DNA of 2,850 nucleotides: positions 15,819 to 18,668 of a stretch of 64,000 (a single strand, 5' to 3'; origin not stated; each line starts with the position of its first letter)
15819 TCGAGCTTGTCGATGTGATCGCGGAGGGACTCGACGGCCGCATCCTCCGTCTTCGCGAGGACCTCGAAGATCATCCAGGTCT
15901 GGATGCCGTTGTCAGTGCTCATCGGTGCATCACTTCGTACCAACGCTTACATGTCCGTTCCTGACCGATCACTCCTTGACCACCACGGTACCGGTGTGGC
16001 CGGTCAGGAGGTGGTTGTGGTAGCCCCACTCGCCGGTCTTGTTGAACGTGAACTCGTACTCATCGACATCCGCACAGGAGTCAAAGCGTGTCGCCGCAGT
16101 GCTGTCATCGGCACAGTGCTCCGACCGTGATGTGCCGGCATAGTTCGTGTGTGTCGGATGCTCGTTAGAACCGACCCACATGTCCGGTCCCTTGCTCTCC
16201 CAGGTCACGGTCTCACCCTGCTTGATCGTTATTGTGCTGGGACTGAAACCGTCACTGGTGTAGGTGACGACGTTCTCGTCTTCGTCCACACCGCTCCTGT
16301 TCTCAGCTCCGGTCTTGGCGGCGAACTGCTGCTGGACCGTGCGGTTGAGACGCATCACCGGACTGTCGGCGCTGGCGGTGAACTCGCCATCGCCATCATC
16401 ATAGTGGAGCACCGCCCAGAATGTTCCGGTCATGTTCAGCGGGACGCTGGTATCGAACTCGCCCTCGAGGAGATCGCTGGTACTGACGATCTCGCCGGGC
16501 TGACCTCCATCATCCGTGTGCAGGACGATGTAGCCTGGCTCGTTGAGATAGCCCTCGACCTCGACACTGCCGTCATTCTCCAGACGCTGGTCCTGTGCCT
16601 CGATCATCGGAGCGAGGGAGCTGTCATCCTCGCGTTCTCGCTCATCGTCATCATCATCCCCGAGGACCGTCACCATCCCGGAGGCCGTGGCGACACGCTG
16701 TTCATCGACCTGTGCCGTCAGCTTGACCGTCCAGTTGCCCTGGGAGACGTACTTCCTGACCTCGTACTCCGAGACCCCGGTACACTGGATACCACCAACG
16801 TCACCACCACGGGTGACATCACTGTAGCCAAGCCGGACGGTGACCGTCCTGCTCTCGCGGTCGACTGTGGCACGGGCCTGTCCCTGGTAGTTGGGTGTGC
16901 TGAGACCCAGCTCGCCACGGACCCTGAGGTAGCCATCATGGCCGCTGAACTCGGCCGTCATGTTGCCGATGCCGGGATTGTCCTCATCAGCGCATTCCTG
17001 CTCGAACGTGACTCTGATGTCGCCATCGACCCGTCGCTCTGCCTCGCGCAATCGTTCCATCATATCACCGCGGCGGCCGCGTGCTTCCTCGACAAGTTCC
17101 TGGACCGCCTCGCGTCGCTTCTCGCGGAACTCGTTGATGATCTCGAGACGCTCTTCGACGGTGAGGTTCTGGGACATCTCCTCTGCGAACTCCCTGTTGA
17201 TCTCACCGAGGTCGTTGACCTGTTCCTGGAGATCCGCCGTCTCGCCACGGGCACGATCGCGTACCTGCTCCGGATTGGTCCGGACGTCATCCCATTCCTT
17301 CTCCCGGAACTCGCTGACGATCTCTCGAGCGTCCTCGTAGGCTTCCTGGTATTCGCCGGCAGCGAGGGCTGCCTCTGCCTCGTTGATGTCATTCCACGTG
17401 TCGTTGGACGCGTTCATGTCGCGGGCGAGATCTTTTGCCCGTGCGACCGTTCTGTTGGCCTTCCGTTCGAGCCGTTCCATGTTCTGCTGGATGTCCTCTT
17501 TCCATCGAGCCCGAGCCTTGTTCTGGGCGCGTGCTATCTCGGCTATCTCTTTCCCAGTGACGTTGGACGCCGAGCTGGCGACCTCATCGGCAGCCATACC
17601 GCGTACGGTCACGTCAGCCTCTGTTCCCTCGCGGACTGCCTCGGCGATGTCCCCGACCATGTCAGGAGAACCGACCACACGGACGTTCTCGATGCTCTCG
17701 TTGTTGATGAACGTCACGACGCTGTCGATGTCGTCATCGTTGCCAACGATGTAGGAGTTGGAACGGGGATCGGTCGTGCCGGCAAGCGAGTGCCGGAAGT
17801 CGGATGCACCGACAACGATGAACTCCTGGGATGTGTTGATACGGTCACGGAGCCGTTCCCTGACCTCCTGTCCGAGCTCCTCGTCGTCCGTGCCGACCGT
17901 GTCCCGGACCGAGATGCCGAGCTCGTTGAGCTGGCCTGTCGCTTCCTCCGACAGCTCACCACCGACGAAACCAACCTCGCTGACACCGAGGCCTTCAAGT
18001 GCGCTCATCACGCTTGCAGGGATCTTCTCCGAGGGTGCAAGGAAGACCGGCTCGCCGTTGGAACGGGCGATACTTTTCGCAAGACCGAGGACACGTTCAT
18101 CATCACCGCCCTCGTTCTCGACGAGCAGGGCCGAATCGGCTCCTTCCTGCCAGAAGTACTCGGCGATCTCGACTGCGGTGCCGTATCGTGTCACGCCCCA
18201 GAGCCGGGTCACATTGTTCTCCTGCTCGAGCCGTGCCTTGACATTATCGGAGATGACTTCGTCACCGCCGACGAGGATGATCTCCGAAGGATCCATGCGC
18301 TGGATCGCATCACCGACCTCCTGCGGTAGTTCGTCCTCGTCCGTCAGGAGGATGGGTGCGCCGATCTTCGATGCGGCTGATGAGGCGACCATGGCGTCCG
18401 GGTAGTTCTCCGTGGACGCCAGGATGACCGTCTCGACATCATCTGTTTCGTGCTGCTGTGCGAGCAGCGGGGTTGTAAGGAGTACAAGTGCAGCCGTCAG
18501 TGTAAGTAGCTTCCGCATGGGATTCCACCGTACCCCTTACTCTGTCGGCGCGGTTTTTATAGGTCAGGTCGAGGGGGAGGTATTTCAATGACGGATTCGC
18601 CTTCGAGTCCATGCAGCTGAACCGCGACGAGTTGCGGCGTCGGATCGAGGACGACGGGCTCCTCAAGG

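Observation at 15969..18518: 849-aa secreted protein combining CWB2 cell-wall-binding repeats, a long coiled coil and a cupredoxin-like C-terminal domain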

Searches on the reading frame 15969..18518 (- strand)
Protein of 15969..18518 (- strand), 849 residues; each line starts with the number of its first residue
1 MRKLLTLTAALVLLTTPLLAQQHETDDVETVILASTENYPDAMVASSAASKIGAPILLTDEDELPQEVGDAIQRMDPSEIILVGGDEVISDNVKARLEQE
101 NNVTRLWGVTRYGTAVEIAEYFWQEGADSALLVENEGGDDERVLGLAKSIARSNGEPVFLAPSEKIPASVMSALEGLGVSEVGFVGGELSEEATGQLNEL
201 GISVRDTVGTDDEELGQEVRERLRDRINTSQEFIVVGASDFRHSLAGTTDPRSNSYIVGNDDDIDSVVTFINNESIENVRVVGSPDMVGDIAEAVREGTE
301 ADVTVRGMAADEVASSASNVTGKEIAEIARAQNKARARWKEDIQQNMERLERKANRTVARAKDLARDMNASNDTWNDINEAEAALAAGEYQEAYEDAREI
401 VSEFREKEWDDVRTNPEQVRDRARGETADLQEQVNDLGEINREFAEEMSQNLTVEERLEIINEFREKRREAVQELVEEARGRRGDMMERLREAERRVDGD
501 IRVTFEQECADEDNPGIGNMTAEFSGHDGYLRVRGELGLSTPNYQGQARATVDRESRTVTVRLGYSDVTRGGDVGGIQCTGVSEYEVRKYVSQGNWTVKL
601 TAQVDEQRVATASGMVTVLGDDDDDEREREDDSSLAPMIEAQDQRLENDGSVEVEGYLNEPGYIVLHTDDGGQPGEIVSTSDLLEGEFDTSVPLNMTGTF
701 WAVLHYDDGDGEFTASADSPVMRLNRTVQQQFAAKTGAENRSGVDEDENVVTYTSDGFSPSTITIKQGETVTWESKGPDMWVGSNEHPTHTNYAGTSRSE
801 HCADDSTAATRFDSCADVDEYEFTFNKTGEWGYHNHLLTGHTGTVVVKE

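Call 3: search_protein_families(library=pfam, proteins=[window:15969-18518:-], max_evalue=1)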
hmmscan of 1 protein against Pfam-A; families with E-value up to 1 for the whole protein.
window:15969-18518:- (849 aa): 8 families
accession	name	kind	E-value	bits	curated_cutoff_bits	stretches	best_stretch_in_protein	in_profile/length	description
PF04122.17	CW_binding_2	-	3.8e-17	63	24.9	2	24-94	19-73/73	Cell wall binding domain 2 (CWB2)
PF23951.1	DUF7282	-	5.9e-07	30.1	27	1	638-730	2-107/112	Domain of unknown function (DUF7282)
PF06008.19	Laminin_I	-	0.0074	16.5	34.6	1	324-496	55-223/259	Laminin Domain I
PF08727.16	P3A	-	0.016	15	22.3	1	582-608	28-54/59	Poliovirus 3A protein like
PF23659.1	UFL1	-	0.024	15.4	27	1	445-483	60-98/120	E3 UFM1-protein ligase 1-like domain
PF13473.12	Cupredoxin_1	-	0.04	14.4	27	1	744-773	18-47/104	Cupredoxin-like domain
PF03469.19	XH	-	0.14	12.5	22.2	1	391-490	22-118/131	XH domain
PF00127.26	Copper-bind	-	0.25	12.2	21.2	1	758-847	14-98/99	Copper binding proteins, plastocyanin/azurin family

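Call 4: search_protein_families(library=ncbifam, proteins=[window:15969-18518:-], max_evalue=1)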
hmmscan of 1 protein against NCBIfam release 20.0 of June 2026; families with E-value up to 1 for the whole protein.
window:15969-18518:- (849 aa): 7 families
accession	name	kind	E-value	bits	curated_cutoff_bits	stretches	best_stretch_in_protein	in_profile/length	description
NF033435.1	S-layer_Clost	equivalog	1.4e-07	30.7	650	1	24-120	413-520/728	S-layer protein SlpA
TIGR02656.1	cyanin_plasto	equivalog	0.009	16.4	87.85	1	757-848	13-99/99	plastocyanin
NF045780.1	TrlF_fam_ATP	equivalog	0.064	11.9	350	1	331-511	516-705/944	TrlF family AAA-like ATPase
NF045850.1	ABC_Mplas_LP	subfamily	0.14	10.1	100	1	338-465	725-829/874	OppA family ABC transporter substrate-binding lipoprotein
TIGR02168.1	SMC_prok_B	equivalog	0.21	9.2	567.35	1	328-478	334-1024/1181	chromosome segregation protein SMC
NF033839.1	PspC_subgroup_2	exception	0.38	9.6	500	1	393-476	67-144/557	pneumococcal surface protein PspC, LPXTG-anchored form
NF041751.2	sbcc_Staph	equivalog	0.44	8.4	920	1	329-456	598-723/1007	exonuclease subunit SbcC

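Call 5: find_homologous_proteins(query=window:15969-18518:-)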
Query window:15969-18518:- (849 aa): 51 proteins with E <= 0.001 among 8000 candidates.
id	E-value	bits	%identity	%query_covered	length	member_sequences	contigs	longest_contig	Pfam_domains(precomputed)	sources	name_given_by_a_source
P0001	0.0e+0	1868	100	100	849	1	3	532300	PF04122.18,PF23951.2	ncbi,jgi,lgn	-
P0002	0.0e+0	1460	78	100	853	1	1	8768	PF04122.18,PF23951.2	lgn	-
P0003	0.0e+0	1213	65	100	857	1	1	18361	PF04122.18,PF23951.2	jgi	jgi:putative cell wall-binding protein/plastocyanin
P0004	6.0e-220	751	46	100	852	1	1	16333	PF04122.18,PF23951.2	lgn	-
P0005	3.1e-209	715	44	100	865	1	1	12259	PF04122.18,PF23951.2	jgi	-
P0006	1.0e-183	631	41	80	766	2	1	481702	PF04122.18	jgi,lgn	jgi:plastocyanin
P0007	2.3e-170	587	43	71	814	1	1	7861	PF04122.18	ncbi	-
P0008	1.2e-161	558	41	71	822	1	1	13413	PF04122.18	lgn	-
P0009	1.6e-159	551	41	90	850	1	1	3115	PF04122.18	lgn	-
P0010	1.8e-156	541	39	86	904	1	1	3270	PF04122.18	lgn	-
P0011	2.3e-149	517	44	73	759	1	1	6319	PF04122.18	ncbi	-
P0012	3.2e-145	504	39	88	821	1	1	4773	PF04122.18,PF23951.2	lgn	-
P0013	1.6e-138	481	43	70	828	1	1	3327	PF04122.18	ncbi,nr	ncbi:MAG: cell wall-binding repeat-containing protein, partial [Candidatus Nanohaloarchaea archaeon]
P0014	3.4e-137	477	41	72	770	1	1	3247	PF04122.18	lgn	-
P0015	1.9e-136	474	43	73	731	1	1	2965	PF00127.27,PF13473.13,PF04122.18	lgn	-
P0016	6.5e-134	466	43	69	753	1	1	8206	PF04122.18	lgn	-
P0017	5.4e-128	447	40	73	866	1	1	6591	PF04122.18,PF20251.5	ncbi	-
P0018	5.8e-121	423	40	73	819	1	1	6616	PF04122.18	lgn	-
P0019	4.5e-111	391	33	6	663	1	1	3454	PF04122.18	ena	-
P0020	1.5e-104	369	39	60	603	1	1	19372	PF04122.18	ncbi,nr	ncbi:MAG: cell wall-binding repeat-containing protein [Candidatus Nanohaloarchaea archaeon]|nr:cell 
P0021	2.2e-103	365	41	57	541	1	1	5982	PF04122.18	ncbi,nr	ncbi:MAG: cell wall-binding repeat-containing protein, partial [Candidatus Nanohaloarchaea archaeon]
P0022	1.1e-100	356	39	56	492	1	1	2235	PF04122.18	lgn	-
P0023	3.0e-100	355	30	79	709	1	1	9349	PF04122.18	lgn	-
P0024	2.5e-94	335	39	53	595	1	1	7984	PF04122.18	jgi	-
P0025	1.2e-40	158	34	40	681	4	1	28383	PF04122.18,PF14346.12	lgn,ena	-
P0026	4.0e-32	129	33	22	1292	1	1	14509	PF13306.13,PF04122.18,PF05345.19,PF13855.13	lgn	-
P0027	1.5e-23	101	35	19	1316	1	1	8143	PF04122.18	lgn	-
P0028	5.7e-23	99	30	20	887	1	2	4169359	PF04122.18,PF00149.34,PF02872.24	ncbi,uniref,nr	ncbi:cell wall-binding repeat-containing protein [Ornithinimicrobium sufpigmenti]|uniref:cell wall-b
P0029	5.2e-22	96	30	33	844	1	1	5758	PF08486.16,PF04122.18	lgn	-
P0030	2.5e-21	94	31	26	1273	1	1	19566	PF09479.17,PF04122.18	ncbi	-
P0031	1.3e-19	88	36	18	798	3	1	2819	PF04122.18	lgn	-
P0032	1.1e-18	85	35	19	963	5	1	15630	PF18938.7,PF04122.18,PF07554.20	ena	-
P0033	1.6e-18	84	34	24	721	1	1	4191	PF00462.31,PF04122.18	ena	-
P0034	1.5e-16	78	34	20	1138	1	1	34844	PF04122.18,PF14200.13,PF00188.33,PF00652.29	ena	-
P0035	1.5e-16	78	34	20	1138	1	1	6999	PF04122.18,PF14200.13,PF00188.33,PF00652.29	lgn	-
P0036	7.7e-15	72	25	23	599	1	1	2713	PF04122.18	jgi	jgi:putative cell wall-binding protein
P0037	1.0e-14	72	30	17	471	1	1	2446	PF04122.18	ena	-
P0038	2.4e-13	67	27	26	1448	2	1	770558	PF22148.2,PF04151.22,PF04122.18,PF00082.28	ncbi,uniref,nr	ncbi:S8 family serine peptidase [Rossellomorea vietnamensis]|uniref:S8 family serine peptidase n=1 T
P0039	8.9e-13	65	29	31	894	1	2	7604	PF16655.13,PF04122.18,PF00149.34,PF16656.12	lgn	-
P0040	1.7e-12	65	31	12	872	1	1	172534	PF07679.23,PF13927.13,PF04122.18,PF02012.27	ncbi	ncbi:cell wall-binding repeat-containing protein, partial [Motilibacter deserti]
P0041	2.7e-12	64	29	27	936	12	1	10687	PF04122.18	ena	-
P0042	5.4e-12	63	34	17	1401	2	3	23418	PF24681.2,PF04122.18,PF00082.28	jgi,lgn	jgi:putative cell wall-binding protein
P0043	1.4e-11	62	30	19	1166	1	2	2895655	PF00246.30,PF04122.18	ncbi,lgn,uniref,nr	ncbi:putative cell wall-binding protein [Microbacteriaceae bacterium SG_E_30_P1]|uniref:Cell wall-bi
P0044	4.7e-11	60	30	30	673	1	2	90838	PF04122.18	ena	-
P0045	2.0e-10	58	42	11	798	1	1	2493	PF04122.18,PF00082.28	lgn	-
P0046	2.5e-10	57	28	33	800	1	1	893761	PF04122.18,PF01510.31,PF27503.1,PF13860.13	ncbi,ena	-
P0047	7.1e-10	56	36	9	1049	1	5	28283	PF02412.24,PF04122.18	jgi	jgi:hypothetical protein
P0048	1.2e-8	52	31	21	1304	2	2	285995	PF22148.2,PF04122.18,PF13290.14,PF00082.28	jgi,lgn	-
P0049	3.5e-6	44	26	28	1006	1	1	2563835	PF04122.18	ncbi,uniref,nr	ncbi:cell wall-binding repeat-containing protein [Schaalia sp. 19OD2882]|uniref:cell wall-binding re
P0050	6.5e-6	43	34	11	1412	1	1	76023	PF12733.14,PF03160.21,PF04122.18,PF00041.28,PF07995.18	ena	-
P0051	9.8e-6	42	33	12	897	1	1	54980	PF04122.18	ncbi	ncbi:MAG: cell wall-binding repeat-containing protein [Quadrisphaera sp.]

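Call 6: search_solved_structures(query=window:15969-18518:-, max_evalue=1, show_alignments=3)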
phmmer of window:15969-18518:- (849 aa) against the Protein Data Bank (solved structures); distinct sequences matched with E-value up to 1: 9.
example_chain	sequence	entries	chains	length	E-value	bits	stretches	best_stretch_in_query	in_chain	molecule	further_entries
5j72_A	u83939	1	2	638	3.3e-17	65.2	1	31-200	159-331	Putative N-acetylmuramoyl-L-alanine amidase,autolysin cwp6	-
5j6q_A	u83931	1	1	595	1.1e-09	40.3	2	100-235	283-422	Cell wall binding protein cwp8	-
7acx_B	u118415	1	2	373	6.9e-08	34.3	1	26-214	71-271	S-layer protein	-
7acy_B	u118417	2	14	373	2.2e-07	32.7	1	28-214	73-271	S-layer protein | Precursor of the S-layer proteins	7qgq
7acz_B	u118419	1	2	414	6.9e-06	27.7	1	26-171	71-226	SLPH (HMW SLP)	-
8bby_B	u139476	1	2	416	7e-06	27.7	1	26-171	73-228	S-layer protein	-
9f8f_B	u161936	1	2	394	0.00021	22.8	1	28-157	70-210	SLPH - S-layer protein HMW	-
9f8e_B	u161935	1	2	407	0.0084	17.5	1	26-148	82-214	S-layer protein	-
7chx_A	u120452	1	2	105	0.24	12.7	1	276-332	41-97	Acylphosphatase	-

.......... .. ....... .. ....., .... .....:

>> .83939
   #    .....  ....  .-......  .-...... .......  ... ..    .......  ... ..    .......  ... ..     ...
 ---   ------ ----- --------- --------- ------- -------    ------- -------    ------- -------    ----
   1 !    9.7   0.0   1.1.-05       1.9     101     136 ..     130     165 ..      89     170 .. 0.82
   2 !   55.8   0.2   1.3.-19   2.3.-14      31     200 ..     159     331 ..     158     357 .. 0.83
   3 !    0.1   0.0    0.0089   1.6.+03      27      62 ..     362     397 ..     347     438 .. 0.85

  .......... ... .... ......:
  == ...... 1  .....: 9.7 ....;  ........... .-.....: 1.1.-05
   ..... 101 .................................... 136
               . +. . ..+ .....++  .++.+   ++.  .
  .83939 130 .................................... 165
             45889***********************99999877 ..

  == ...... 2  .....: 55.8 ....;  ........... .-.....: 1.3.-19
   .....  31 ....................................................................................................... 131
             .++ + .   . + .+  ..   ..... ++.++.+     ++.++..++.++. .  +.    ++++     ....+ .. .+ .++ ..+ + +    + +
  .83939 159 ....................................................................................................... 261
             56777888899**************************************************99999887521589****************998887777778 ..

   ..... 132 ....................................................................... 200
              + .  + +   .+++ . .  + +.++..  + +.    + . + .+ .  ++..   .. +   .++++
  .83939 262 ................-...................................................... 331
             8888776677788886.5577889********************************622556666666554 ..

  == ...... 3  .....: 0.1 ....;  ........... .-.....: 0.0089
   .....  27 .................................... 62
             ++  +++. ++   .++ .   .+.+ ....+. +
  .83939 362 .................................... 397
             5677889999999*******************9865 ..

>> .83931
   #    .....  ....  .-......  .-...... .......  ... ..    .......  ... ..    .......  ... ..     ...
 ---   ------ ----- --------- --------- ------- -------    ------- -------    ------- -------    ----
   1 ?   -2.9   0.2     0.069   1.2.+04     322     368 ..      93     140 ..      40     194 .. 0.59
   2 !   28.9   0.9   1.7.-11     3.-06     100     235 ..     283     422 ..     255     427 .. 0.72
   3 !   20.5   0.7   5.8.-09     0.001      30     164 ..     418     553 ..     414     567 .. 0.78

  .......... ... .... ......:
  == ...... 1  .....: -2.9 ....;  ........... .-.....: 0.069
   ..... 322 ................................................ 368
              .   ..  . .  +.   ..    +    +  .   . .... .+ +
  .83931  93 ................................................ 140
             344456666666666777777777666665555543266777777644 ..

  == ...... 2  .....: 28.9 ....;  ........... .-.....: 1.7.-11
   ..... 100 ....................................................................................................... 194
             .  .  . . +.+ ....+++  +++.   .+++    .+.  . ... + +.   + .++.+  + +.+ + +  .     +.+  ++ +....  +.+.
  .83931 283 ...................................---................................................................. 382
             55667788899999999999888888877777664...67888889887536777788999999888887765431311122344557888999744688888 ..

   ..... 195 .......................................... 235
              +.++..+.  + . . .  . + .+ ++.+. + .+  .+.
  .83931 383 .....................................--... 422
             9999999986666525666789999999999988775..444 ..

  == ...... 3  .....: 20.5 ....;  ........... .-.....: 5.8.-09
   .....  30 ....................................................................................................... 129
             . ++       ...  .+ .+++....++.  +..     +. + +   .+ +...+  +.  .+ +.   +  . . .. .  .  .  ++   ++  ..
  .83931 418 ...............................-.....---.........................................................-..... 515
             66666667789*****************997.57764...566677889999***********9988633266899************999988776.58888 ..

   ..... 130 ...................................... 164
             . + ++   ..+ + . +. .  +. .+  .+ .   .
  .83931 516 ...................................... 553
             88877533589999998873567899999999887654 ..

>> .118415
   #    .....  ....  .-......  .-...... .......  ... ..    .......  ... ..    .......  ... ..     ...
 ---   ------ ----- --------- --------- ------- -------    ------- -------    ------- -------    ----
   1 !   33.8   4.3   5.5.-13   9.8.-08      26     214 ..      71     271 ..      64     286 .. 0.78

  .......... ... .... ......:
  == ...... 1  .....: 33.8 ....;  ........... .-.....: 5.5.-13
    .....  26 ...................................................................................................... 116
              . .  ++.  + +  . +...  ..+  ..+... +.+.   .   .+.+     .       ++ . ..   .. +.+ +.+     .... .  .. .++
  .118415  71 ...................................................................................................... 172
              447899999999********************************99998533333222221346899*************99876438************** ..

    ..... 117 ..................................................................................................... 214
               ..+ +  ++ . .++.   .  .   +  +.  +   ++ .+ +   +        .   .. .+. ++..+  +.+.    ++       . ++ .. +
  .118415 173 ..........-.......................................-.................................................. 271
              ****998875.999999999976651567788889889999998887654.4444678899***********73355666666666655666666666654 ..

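Call 7: find_encoding_contigs(protein=P0001, flank=10000, max_places=4)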
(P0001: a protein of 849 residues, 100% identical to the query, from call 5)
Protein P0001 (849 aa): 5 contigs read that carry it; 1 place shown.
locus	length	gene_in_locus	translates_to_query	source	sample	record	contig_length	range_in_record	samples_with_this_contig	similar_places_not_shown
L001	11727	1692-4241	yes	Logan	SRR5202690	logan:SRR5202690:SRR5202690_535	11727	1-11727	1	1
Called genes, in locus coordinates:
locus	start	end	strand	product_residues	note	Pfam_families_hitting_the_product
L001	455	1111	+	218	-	PF00149:Metallophos, PF12850:Metallophos_2, PF14582:Metallophos_3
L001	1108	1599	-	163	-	PF22769:DCD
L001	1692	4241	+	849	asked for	PF04122:CW_binding_2, PF23951:DUF7282 (weak)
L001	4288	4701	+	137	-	PF27325:MJ0538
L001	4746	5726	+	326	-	PF24034:DUF7343, PF12802:MarR_2 (weak)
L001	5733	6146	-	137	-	-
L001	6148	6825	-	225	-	-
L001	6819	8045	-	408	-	PF13506:Glyco_transf_21, PF03142:Chitin_synth_2 (faint), PF00535:Glycos_transf_2, PF10111:Glyco_tranf_2_2, PF13641:Glyco_tranf_2_3, PF13632:Glyco_trans_2_3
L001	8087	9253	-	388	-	PF01142:TruD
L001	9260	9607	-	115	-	PF01981:PTH2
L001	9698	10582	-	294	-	-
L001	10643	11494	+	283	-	-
